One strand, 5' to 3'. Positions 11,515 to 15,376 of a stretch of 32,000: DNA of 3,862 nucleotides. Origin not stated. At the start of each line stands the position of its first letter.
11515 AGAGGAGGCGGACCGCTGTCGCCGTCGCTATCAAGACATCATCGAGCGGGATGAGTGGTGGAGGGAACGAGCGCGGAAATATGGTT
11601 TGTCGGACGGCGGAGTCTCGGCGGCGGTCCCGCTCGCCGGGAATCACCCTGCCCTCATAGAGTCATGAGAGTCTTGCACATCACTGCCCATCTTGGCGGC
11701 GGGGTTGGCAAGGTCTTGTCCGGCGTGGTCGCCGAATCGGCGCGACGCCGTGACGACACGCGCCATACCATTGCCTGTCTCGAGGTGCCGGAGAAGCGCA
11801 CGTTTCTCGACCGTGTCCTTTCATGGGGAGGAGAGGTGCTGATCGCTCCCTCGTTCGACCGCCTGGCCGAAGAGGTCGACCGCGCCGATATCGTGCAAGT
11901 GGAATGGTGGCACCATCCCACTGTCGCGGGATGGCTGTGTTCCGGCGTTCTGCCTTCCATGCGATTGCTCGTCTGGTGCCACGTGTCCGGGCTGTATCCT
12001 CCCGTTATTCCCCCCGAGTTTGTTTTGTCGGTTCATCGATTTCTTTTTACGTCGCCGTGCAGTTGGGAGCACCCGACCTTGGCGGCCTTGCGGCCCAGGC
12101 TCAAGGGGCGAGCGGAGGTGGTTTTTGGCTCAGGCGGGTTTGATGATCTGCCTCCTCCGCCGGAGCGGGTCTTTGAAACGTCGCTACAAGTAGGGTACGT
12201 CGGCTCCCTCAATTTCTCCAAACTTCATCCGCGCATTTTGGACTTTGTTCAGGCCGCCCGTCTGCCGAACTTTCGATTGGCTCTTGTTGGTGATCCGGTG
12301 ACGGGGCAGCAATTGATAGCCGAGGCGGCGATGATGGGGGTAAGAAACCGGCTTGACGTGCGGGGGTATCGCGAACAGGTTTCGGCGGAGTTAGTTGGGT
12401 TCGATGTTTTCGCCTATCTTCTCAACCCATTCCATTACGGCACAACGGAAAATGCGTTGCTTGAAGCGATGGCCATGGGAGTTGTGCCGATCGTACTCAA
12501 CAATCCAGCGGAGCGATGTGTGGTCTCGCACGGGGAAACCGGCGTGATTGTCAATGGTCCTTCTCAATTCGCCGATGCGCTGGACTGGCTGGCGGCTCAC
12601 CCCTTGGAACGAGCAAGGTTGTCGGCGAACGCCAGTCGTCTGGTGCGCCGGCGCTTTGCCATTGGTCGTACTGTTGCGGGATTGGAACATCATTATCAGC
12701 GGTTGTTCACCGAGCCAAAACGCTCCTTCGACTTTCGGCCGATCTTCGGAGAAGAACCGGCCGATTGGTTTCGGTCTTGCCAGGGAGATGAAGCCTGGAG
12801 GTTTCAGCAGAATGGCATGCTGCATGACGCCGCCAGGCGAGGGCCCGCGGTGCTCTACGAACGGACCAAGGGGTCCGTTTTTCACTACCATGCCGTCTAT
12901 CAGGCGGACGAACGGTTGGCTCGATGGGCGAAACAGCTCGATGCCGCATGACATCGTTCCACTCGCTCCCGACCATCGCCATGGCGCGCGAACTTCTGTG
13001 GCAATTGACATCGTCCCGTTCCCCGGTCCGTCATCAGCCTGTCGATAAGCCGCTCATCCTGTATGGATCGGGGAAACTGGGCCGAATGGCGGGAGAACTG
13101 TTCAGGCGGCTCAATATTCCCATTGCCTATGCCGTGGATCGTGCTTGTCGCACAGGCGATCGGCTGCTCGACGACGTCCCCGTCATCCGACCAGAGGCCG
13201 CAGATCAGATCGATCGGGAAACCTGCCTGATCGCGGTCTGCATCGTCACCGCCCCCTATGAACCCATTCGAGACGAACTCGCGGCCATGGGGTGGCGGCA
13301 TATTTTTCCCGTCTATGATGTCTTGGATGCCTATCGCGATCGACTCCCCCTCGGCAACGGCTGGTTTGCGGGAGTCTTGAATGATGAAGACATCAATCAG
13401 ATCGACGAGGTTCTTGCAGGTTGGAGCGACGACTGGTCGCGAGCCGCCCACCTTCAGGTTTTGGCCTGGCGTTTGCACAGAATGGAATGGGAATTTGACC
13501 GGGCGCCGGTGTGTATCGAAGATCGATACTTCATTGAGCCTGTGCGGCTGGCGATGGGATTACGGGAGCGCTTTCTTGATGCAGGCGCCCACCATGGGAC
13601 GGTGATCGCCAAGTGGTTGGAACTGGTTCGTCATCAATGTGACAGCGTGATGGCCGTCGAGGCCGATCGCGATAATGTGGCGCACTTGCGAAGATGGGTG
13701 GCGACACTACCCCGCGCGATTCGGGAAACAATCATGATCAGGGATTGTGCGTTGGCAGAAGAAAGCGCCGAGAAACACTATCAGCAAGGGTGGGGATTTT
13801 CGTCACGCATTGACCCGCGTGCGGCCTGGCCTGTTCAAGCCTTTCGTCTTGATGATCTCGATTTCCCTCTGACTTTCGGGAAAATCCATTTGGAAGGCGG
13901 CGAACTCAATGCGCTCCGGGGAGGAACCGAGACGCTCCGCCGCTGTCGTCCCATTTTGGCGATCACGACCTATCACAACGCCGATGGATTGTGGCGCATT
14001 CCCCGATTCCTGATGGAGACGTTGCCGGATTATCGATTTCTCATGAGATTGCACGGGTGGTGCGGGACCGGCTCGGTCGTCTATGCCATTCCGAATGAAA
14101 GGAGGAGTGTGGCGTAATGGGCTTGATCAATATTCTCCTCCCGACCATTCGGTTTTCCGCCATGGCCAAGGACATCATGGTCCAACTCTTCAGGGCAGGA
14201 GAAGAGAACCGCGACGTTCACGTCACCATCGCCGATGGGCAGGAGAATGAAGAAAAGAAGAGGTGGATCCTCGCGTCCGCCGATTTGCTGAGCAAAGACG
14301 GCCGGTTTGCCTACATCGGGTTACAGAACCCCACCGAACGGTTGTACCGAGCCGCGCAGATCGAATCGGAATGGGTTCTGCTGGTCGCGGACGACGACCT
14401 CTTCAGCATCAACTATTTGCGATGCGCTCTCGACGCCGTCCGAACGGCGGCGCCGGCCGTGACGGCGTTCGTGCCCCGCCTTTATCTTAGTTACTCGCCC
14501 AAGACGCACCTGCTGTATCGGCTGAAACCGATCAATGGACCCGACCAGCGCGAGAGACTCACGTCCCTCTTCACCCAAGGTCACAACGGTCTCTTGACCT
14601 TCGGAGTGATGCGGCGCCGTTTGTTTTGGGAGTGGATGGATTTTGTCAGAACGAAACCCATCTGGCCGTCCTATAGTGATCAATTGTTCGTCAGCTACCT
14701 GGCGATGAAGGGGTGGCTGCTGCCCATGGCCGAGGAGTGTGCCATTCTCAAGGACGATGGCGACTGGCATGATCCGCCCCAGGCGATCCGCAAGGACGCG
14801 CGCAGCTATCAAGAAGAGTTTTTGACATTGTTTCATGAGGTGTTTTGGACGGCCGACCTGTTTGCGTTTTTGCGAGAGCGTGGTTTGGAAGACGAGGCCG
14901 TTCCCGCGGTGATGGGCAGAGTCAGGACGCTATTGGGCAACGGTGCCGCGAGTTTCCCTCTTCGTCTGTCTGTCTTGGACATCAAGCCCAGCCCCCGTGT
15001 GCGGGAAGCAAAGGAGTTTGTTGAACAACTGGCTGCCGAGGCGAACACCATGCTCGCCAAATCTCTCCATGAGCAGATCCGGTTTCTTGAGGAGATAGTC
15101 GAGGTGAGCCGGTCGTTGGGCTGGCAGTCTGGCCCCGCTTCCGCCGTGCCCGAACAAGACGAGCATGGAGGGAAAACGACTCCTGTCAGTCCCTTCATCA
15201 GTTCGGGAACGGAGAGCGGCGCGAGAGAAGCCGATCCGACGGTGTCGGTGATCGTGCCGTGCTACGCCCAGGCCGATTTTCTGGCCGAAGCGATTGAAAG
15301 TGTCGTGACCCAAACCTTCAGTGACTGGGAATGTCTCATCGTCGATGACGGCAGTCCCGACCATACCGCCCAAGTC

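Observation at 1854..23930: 22-kb membrane-protein-free glycan operon between a c-di-GMP brake module and fliC: candidate flagellin glycosylation island built on a CDP-3,6-dideoxyhexose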

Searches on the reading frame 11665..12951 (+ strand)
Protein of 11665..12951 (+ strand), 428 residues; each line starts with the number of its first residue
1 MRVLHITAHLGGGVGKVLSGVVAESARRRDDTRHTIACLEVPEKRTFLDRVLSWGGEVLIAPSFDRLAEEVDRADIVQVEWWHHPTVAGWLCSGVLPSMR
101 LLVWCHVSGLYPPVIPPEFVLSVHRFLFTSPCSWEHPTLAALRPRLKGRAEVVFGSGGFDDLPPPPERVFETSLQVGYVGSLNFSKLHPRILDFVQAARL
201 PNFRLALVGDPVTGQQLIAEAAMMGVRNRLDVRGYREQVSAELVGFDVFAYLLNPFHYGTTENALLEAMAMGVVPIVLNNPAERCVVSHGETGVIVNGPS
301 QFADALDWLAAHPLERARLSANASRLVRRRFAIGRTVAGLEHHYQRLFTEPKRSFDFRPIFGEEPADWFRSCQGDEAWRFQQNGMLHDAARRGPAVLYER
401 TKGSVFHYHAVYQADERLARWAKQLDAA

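Call 5: search_protein_families(library=pfam, proteins=[window:11665-12951:+], max_evalue=0.01)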
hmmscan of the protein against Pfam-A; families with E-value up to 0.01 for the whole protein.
window:11665-12951:+ (428 aa): 3 families
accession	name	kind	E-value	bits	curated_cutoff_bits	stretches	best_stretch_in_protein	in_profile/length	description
PF13692.12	Glyco_trans_1_4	-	7.6e-15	55.9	27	1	176-310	4-140/142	Glycosyl transferases group 1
PF00534.26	Glycos_transf_1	-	2e-14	53.9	26.4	1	170-324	12-170/172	Glycosyl transferases group 1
PF13524.12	Glyco_trans_1_2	-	2.1e-05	24.9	25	1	194-333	5-135/144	Glycosyl transferase-like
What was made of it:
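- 11665..12951 (+): GT4-type (Glycos_transf_1) glycosyltransferase (428 aa). PF13692 and PF00534 (call 5)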

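Call 6: search_protein_families(library=ncbifam, proteins=[window:11665-12951:+], max_evalue=0.001)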
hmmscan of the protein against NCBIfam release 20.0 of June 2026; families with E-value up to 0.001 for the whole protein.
window:11665-12951:+ (428 aa): 7 families
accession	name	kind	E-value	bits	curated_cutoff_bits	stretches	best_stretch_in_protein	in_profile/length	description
NF038229.1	Glyco4_Geo_Pelo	equivalog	7.9e-11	41.6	400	1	252-347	241-336/338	GPMC system family 4 glycosyltransferase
TIGR03088.1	stp2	hypoth_equivalog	7.9e-11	41.6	409.05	1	197-347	222-373/374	TIGR03088 family PEP-CTERM/XrtA system glycosyltransferase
NF041876.1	EPS_EpsE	equivalog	1.4e-08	34.4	400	1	174-335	215-384/389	exopolysaccharide biosynthesis GT4 family glycosyltransferase EpsE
TIGR03999.1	thiol_BshA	equivalog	4.2e-07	29.2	273.7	1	201-347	228-373/375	N-acetyl-alpha-D-glucosaminyl L-malate synthase BshA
TIGR04063.1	stp3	hypoth_equivalog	3.5e-06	26.2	442.05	1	176-348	216-396/397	TIGR04063 family PEP-CTERM/XrtA system glycosyltransferase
TIGR03449.1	mycothiol_MshA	equivalog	3.1e-05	23.1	462.5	1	219-348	275-404/406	D-inositol-3-phosphate glycosyltransferase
TIGR03087.1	stp1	hypoth_equivalog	0.00019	20.7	316.65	1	261-343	311-393/397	TIGR03087 family PEP-CTERM/XrtA system glycosyltransferase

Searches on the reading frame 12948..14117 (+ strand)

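Call 5: search_protein_families(library=pfam, proteins=[window:12948-14117:+], max_evalue=0.01)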
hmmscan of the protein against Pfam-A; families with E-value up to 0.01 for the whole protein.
window:12948-14117:+ (389 aa): 1 family
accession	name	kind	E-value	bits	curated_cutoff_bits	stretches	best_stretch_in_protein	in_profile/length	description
PF05050.19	Methyltransf_21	-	2.4e-08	34.7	22.7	1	211-364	1-171/173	Methyltransferase FkbM domain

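Call 7: search_protein_families(library=ncbifam, proteins=[window:12948-14117:+], max_evalue=0.001)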
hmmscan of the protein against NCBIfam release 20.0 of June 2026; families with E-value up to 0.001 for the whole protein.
window:12948-14117:+ (389 aa): 1 family
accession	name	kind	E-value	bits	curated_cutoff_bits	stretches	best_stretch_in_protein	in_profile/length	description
TIGR01444.1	fkbM_fam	subfamily_domain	4.7e-09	36.8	37.7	1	209-339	2-140/143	FkbM family methyltransferase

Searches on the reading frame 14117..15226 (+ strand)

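Call 21: search_protein_families(library=pfam, proteins=[window:14117-15226:+], max_evalue=10)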
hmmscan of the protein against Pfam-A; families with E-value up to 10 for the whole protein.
window:14117-15226:+ (370 aa): 2 families
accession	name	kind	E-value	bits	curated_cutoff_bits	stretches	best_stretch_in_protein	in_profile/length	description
PF21994.1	AGAO-like_N2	-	0.0035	18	27.4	1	48-74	8-34/76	AGAO-like N2 domain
PF18416.6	GbpA_2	-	0.04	14.6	26.6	1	20-95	19-95/101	N-acetylglucosamine binding protein domain 2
